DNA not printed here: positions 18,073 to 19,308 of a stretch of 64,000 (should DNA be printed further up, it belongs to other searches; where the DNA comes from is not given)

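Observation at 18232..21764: Three-gene operon: HTH-Fic / PHP-phosphoesterase fused to a split SMC-RecN-type ABC ATPase / small overlapping ORF. Candidate antiphage or abortive-infection system.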

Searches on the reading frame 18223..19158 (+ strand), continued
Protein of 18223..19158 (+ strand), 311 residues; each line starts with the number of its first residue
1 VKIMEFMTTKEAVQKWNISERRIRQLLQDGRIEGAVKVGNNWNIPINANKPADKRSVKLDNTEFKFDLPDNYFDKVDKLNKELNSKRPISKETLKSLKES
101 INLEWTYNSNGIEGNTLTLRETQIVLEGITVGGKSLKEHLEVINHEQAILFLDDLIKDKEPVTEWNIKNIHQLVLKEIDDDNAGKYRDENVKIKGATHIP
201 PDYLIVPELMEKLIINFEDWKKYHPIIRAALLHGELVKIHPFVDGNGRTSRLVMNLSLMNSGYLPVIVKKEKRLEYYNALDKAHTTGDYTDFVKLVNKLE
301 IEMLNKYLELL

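Call 75: search_protein_families(library=padloc, proteins=[L133:5855-6997:+, L155:7931-9808:+, L142:6096-8174:+, L143:7940-9304:+, L145:8097-9197:+, L157:7942-9300:+, L160:7941-8879:+, L123:8885-11182:+, L106:5849-8650:+, L166:7939-11142:+], max_evalue=0.000001)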
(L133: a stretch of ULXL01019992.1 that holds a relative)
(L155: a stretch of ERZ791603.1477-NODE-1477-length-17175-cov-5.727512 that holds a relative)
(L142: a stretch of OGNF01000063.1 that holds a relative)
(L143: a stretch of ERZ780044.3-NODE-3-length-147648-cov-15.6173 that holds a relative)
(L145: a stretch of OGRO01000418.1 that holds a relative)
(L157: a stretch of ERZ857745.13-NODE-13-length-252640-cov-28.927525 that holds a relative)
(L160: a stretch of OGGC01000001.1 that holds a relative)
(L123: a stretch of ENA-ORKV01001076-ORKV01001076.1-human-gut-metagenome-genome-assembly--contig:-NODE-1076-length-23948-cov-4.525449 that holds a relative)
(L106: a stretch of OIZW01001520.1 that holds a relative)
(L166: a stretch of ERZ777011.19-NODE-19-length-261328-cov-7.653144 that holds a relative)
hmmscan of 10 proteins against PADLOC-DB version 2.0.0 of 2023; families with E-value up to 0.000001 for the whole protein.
L133:5855-6997:+ (380 aa): 3 families
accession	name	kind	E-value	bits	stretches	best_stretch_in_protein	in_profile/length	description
PDLC03838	DolB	-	5.7e-115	382.5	1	5-378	2-370/375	-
PDLC04606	PDC-M37B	-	7.2e-20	69.5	1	117-377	115-385/390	-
PDLC04605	PDC-M37B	-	1.3e-17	62.1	1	6-379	153-515/518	-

L155:7931-9808:+ (625 aa): 97 families (the best 25 are shown)
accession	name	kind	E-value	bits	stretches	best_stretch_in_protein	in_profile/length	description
PDLC02358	Old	-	3.4e-27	93.5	1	234-546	282-569/578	Old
PDLC02980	AriA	-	7.2e-26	89.9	1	37-281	1-304/304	-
PDLC02979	AriA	-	2.9e-25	87.8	2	120-280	199-373/373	-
PDLC03878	NsnB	-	1.4e-23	82.2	1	35-317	21-316/345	-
PDLC04177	HEC-01A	-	3.2e-21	73.8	1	176-309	236-368/393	-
PDLC04182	HEC-01A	-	8.2e-20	69.1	1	172-288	236-358/406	-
PDLC02335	AbiLi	-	3.4e-19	67.1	1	3-322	48-277/326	AbiLi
PDLC00271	PtuA1|PtuA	-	2.9e-18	64.6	2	237-322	279-358/421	AAA ATPase domain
PDLC00075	GajA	-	7.5e-18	62.3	1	219-406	251-426/536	AAA ATPase domain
PDLC04178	HEC-01A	-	1.3e-17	61.9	1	219-312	267-362/399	-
PDLC00096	GajA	-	3.1e-17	60.5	2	227-315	277-373/630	AAA ATPase domain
PDLC00099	GajA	-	6.7e-17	59.7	2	213-278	271-342/626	AAA ATPase domain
PDLC04168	GajA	-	2.5e-16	57.5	1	235-507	275-541/570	-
PDLC00067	GajA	-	3.2e-16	56.9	1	237-467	305-523/604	AAA ATPase domain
PDLC04135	mad3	-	3.7e-16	57.7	2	236-281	283-328/374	mads_3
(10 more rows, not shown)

L142:6096-8174:+ (692 aa): 2 families
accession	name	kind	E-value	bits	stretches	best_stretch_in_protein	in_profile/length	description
PDLC03002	Helicase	-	1.5e-178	593.4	1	12-684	10-702/707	-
PDLC01087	C3a187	-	2.7e-19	67.4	1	182-599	196-541/559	NERD+UvrD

L143:7940-9304:+ (454 aa): 8 families
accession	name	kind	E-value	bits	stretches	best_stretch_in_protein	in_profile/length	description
PDLC00407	ThsA1|ThsA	-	1.6e-23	81.1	1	24-240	11-226/478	STALD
PDLC04968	PDC-S25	-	9.9e-20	69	1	121-241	139-264/517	-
PDLC00409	ThsA1|ThsA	-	2.2e-17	61.2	1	25-236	13-222/242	STALD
PDLC04166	Dsr1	-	5.1e-15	52.3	1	21-213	11-210/1227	-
PDLC04967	PDC-S25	-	8.5e-12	42.8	1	90-220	117-248/528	-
PDLC03856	LmuA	-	1.6e-10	38.8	1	112-268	106-264/433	-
PDLC04167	Dsr1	-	9.2e-10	34.9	1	20-218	8-219/1248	-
PDLC02184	Dsr2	-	1.6e-09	34.4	1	123-255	119-257/1222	-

L145:8097-9197:+ (366 aa): 0 families

L157:7942-9300:+ (452 aa): 0 families

L160:7941-8879:+ (312 aa): 0 families

L123:8885-11182:+ (765 aa): 19 families
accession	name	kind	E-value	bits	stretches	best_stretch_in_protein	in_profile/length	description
PDLC00180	HamB1|HamB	-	1.2e-67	227.1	1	5-747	19-674/709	DEAD-box helicase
PDLC00191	HamB1|HamB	-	7.9e-63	210.9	1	7-567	9-588/767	DEAD-box helicase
PDLC00184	HamB1|HamB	-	1.1e-54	183.9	1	24-741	48-701/738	DEAD-box helicase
PDLC00201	HamB2|HamB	-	4.8e-54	181.9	1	5-743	20-674/721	DEAD-box helicase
PDLC00186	HamB1|HamB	-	6.8e-47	158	1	74-732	133-811/864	DEAD-box helicase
PDLC00200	HamB2|HamB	-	3.9e-40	135.6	1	80-461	139-534/865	DEAD-box helicase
PDLC00187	HamB1|HamB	-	1e-39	134.6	1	80-461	134-521/851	DEAD-box helicase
PDLC00176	HamB1|HamB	-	5e-39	132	1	71-461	120-514/845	DEAD-box helicase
PDLC00182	HamB1|HamB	-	3e-37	126.4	1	44-745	56-686/719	DEAD-box helicase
PDLC00190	HamB1|HamB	-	2.4e-34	116.9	1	82-592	138-637/866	DEAD-box helicase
PDLC00199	HamB2|HamB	-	2e-29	100.2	1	78-459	126-519/841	DEAD-box helicase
PDLC00185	HamB1|HamB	-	3.4e-28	96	1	75-492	130-563/871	DEAD-box helicase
PDLC00193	HamB1|HamB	-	4.6e-26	89.5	1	159-466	13-300/570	DEAD-box helicase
PDLC00181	HamB1|HamB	-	2e-25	87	1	69-462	121-514/836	DEAD-box helicase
PDLC00179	HamB1|HamB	-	1.2e-18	65.2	1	171-460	26-295/415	DEAD-box helicase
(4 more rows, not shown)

L106:5849-8650:+ (933 aa): 0 families

L166:7939-11142:+ (1067 aa): 0 families

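Call 77: search_protein_families(library=pfam, proteins=[L129:5471-6877:+, L133:2112-3695:+, L124:6037-6891:+, L151:3079-3729:+, L146:5818-6801:-, L160:10085-10639:-, L098:3437-4057:+, L104:8573-9343:+, L110:9327-11549:+, L089:5675-5998:+], max_evalue=0.001)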
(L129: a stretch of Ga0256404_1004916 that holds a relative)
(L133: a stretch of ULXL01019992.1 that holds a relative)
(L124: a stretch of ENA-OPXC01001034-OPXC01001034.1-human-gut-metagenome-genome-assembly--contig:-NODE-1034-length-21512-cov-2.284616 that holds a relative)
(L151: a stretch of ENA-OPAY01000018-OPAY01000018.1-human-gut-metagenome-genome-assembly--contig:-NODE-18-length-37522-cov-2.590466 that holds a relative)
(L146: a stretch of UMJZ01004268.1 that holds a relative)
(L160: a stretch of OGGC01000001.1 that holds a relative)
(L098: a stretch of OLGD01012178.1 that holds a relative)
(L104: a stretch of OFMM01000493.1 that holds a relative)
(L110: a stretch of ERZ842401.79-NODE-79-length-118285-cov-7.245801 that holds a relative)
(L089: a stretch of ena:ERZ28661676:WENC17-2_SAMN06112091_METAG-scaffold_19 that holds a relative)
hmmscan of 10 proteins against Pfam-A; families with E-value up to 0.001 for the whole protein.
L129:5471-6877:+ (468 aa): 11 families
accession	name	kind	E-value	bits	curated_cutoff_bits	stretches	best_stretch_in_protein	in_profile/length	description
PF01476.26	LysM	-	4.1e-89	292.7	20.9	5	208-250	1-43/43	LysM domain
PF01520.23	Amidase_3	-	9.4e-28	97.9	27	1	17-191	1-172/174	N-acetylmuramoyl-L-alanine amidase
PF23473.1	LysM3_LYK4_5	-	9.6e-23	80.4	29.3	1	317-360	4-47/48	LYK4/5 LysM3 domain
PF23446.1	LysM1_NFP_LYK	-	1.2e-17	64.9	36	1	317-362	7-56/60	NFP/LYK LysM1 domain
PF23577.1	LysM_RLK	-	1.2e-16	60.9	27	0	260-287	3-30/44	LysM domain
PF23472.1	LysM2_CERK1_LYK3_4_5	-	2.3e-12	47.1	27.4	0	317-361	7-55/56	LYK3/4/5 LysM2 domain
PF22310.2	NMB0315_dom_I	-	3.2e-11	43.9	27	0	374-406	4-36/83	NMB0315-like, domain I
PF23462.1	LysM3_NFP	-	2e-07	31.8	28.1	0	317-361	4-48/48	NFP LysM3 domain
PF08765.17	Mor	-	2e-05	25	24.9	0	296-343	45-91/107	Mor transcription activator family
PF01381.28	HTH_3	-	9.1e-05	22.9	23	0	376-398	33-55/55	Helix-turn-helix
PF00570.28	HRDC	-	0.00041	20.7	23.8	0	208-239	24-55/68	HRDC domain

L133:2112-3695:+ (527 aa): 3 families
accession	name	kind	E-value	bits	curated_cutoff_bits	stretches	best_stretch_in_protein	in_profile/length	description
PF07508.19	Recombinase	-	5.2e-25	88.1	21.1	1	191-308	1-101/102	Recombinase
PF00239.26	Resolvase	-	7.3e-20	72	23.3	1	16-167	3-144/145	Resolvase, N terminal domain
PF13408.12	Zn_ribbon_recom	-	6.3e-11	42.9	25.3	1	320-380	1-58/58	Recombinase zinc beta ribbon domain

L124:6037-6891:+ (284 aa): 0 families

L151:3079-3729:+ (216 aa): 1 family
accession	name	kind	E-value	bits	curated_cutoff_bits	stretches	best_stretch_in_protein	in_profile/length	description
PF13730.12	HTH_36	-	2.9e-09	37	25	1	68-121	2-55/55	Helix-turn-helix domain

L146:5818-6801:- (327 aa): 0 families

L160:10085-10639:- (184 aa): 1 family
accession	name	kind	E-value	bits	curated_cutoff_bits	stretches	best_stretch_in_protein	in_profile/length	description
PF07486.17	Hydrolase_2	-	1.7e-17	64.3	27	1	66-173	1-100/100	Cell Wall Hydrolase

L098:3437-4057:+ (206 aa): 0 families

L104:8573-9343:+ (256 aa): 0 families

L110:9327-11549:+ (740 aa): 3 families
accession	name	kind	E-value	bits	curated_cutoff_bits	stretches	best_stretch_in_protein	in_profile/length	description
PF13166.12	AAA_13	-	3.7e-15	56.1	36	1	378-539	422-581/713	AAA domain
PF02463.25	SMC_N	-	8.1e-05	22.6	40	1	26-527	16-198/220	RecF/RecN/SMC N terminal domain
PF13304.12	AAA_21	-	0.00043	20.9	27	0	36-50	1-15/304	AAA domain, putative AbiEii toxin, Type IV TA system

L089:5675-5998:+ (107 aa): 0 families

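Call 79: search_protein_families(library=pfam, proteins=[L119:9048-10277:+, L119:10261-11856:+, L125:6740-8515:+, L125:8520-10286:+, L128:8372-10027:+, L145:8097-9197:+, L157:7942-9300:+, L160:7941-8879:+, L106:5849-8650:+, L166:7939-11142:+], max_evalue=0.001)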
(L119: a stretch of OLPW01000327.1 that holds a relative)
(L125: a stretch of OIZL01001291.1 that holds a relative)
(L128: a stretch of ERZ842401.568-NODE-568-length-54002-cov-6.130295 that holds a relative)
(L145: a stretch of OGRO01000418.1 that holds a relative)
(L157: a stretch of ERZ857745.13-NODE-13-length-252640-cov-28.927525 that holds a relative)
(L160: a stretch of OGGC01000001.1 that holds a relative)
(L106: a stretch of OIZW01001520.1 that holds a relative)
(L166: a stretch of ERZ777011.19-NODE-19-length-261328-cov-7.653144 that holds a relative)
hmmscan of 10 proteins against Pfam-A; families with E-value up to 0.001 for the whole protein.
L119:9048-10277:+ (409 aa): 11 families
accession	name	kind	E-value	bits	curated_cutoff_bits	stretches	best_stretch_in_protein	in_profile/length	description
PF03486.20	HI0933_like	-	4.5e-64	216.7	50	1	3-401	2-243/244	HI0933-like protein Rossmann domain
PF22780.1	HI0933_like_1st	-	6.8e-23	81.7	27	1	186-348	2-165/165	HI0933-like protein barrel and H2TH domain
PF01266.30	DAO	-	6.6e-12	46.1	27.9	2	3-35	1-33/353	FAD dependent oxidoreductase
PF13738.12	Pyr_redox_3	-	3.1e-11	43.5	30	1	70-163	44-139/305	Pyridine nucleotide-disulphide oxidoreductase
PF07992.20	Pyr_redox_2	-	8.4e-09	35.7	26.1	1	3-162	2-113/291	Pyridine nucleotide-disulphide oxidoreductase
PF01134.28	GIDA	-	1.2e-06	28.3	22.1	0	3-36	1-34/391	Glucose inhibited division protein A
PF00070.33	Pyr_redox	-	0.00014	22.8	22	0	3-37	1-35/82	Pyridine nucleotide-disulphide oxidoreductase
PF00890.30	FAD_binding_2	-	0.00022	21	20.4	0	4-34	2-32/414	FAD binding domain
PF13450.12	NAD_binding_8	-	0.00044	20.9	21.9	0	6-36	1-31/68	NAD(P)-binding Rossmann-like domain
PF12831.13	FAD_oxidored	-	0.0006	19.7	27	1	4-35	2-33/416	FAD dependent oxidoreductase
PF22660.2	RS_preATP-grasp-like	-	0.00092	20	27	0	1-61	1-60/98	Ribonucleotide synthetase preATP-grasp domain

L119:10261-11856:+ (531 aa): 6 families
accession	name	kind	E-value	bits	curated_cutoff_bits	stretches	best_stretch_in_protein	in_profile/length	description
PF21688.3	FAD-depend_C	-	2.7e-75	253.4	27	1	287-477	1-197/197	FAD-dependent protein, C-terminal domain-like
PF03486.20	HI0933_like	-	8.7e-10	38.9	50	1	103-269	4-166/244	HI0933-like protein Rossmann domain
PF01266.30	DAO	-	4.3e-08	33.5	27.9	0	103-132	3-32/353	FAD dependent oxidoreductase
PF07992.20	Pyr_redox_2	-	2.8e-07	30.7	26.1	0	103-133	4-34/291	Pyridine nucleotide-disulphide oxidoreductase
PF13450.12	NAD_binding_8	-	9.4e-06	26.3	21.9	1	104-139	1-36/68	NAD(P)-binding Rossmann-like domain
PF01494.25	FAD_binding_3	-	1.2e-05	25.1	22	1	103-140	5-42/349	FAD binding domain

L125:6740-8515:+ (591 aa): 5 families
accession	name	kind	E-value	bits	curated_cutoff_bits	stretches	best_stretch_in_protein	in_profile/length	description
PF08459.17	UvrC_RNaseH_dom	-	5.3e-46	156.8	22.3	1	374-523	3-159/159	UvrC RNAse H endonuclease domain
PF22920.2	UvrC_RNaseH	-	8e-17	61.7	24.3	1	247-352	1-115/116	UvrC Ribonuclease H-like domain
PF01541.30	GIY-YIG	-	3.7e-11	43.6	22.6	1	16-90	2-78/78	GIY-YIG catalytic domain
PF02151.25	UVR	-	7.9e-06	25.9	21.5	1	203-231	5-33/36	UvrB/uvrC motif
PF14520.12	HHH_5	-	0.00017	22.4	27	1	538-574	3-40/57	Helix-hairpin-helix domain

L125:8520-10286:+ (588 aa): 4 families
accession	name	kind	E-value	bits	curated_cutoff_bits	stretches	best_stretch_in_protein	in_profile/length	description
PF01119.25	DNA_mis_repair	-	6.4e-33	113.3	26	1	207-321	1-115/119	DNA mismatch repair protein, C-terminal domain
PF08676.16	MutL_C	-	1.5e-29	103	25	1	403-543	2-141/142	MutL C terminal dimerisation domain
PF13589.12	HATPase_c_3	-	3.4e-10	40.5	25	1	26-84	5-65/137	Histidine kinase-, DNA gyrase B-, and HSP90-like ATPase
PF02518.31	HATPase_c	-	1.6e-06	29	26.4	1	24-78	6-63/111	Histidine kinase-, DNA gyrase B-, and HSP90-like ATPase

L128:8372-10027:+ (551 aa): 0 families

L145:8097-9197:+ (366 aa): 0 families

L157:7942-9300:+ (452 aa): 0 families

L160:7941-8879:+ (312 aa): 0 families

L106:5849-8650:+ (933 aa): 0 families

L166:7939-11142:+ (1067 aa): 0 families
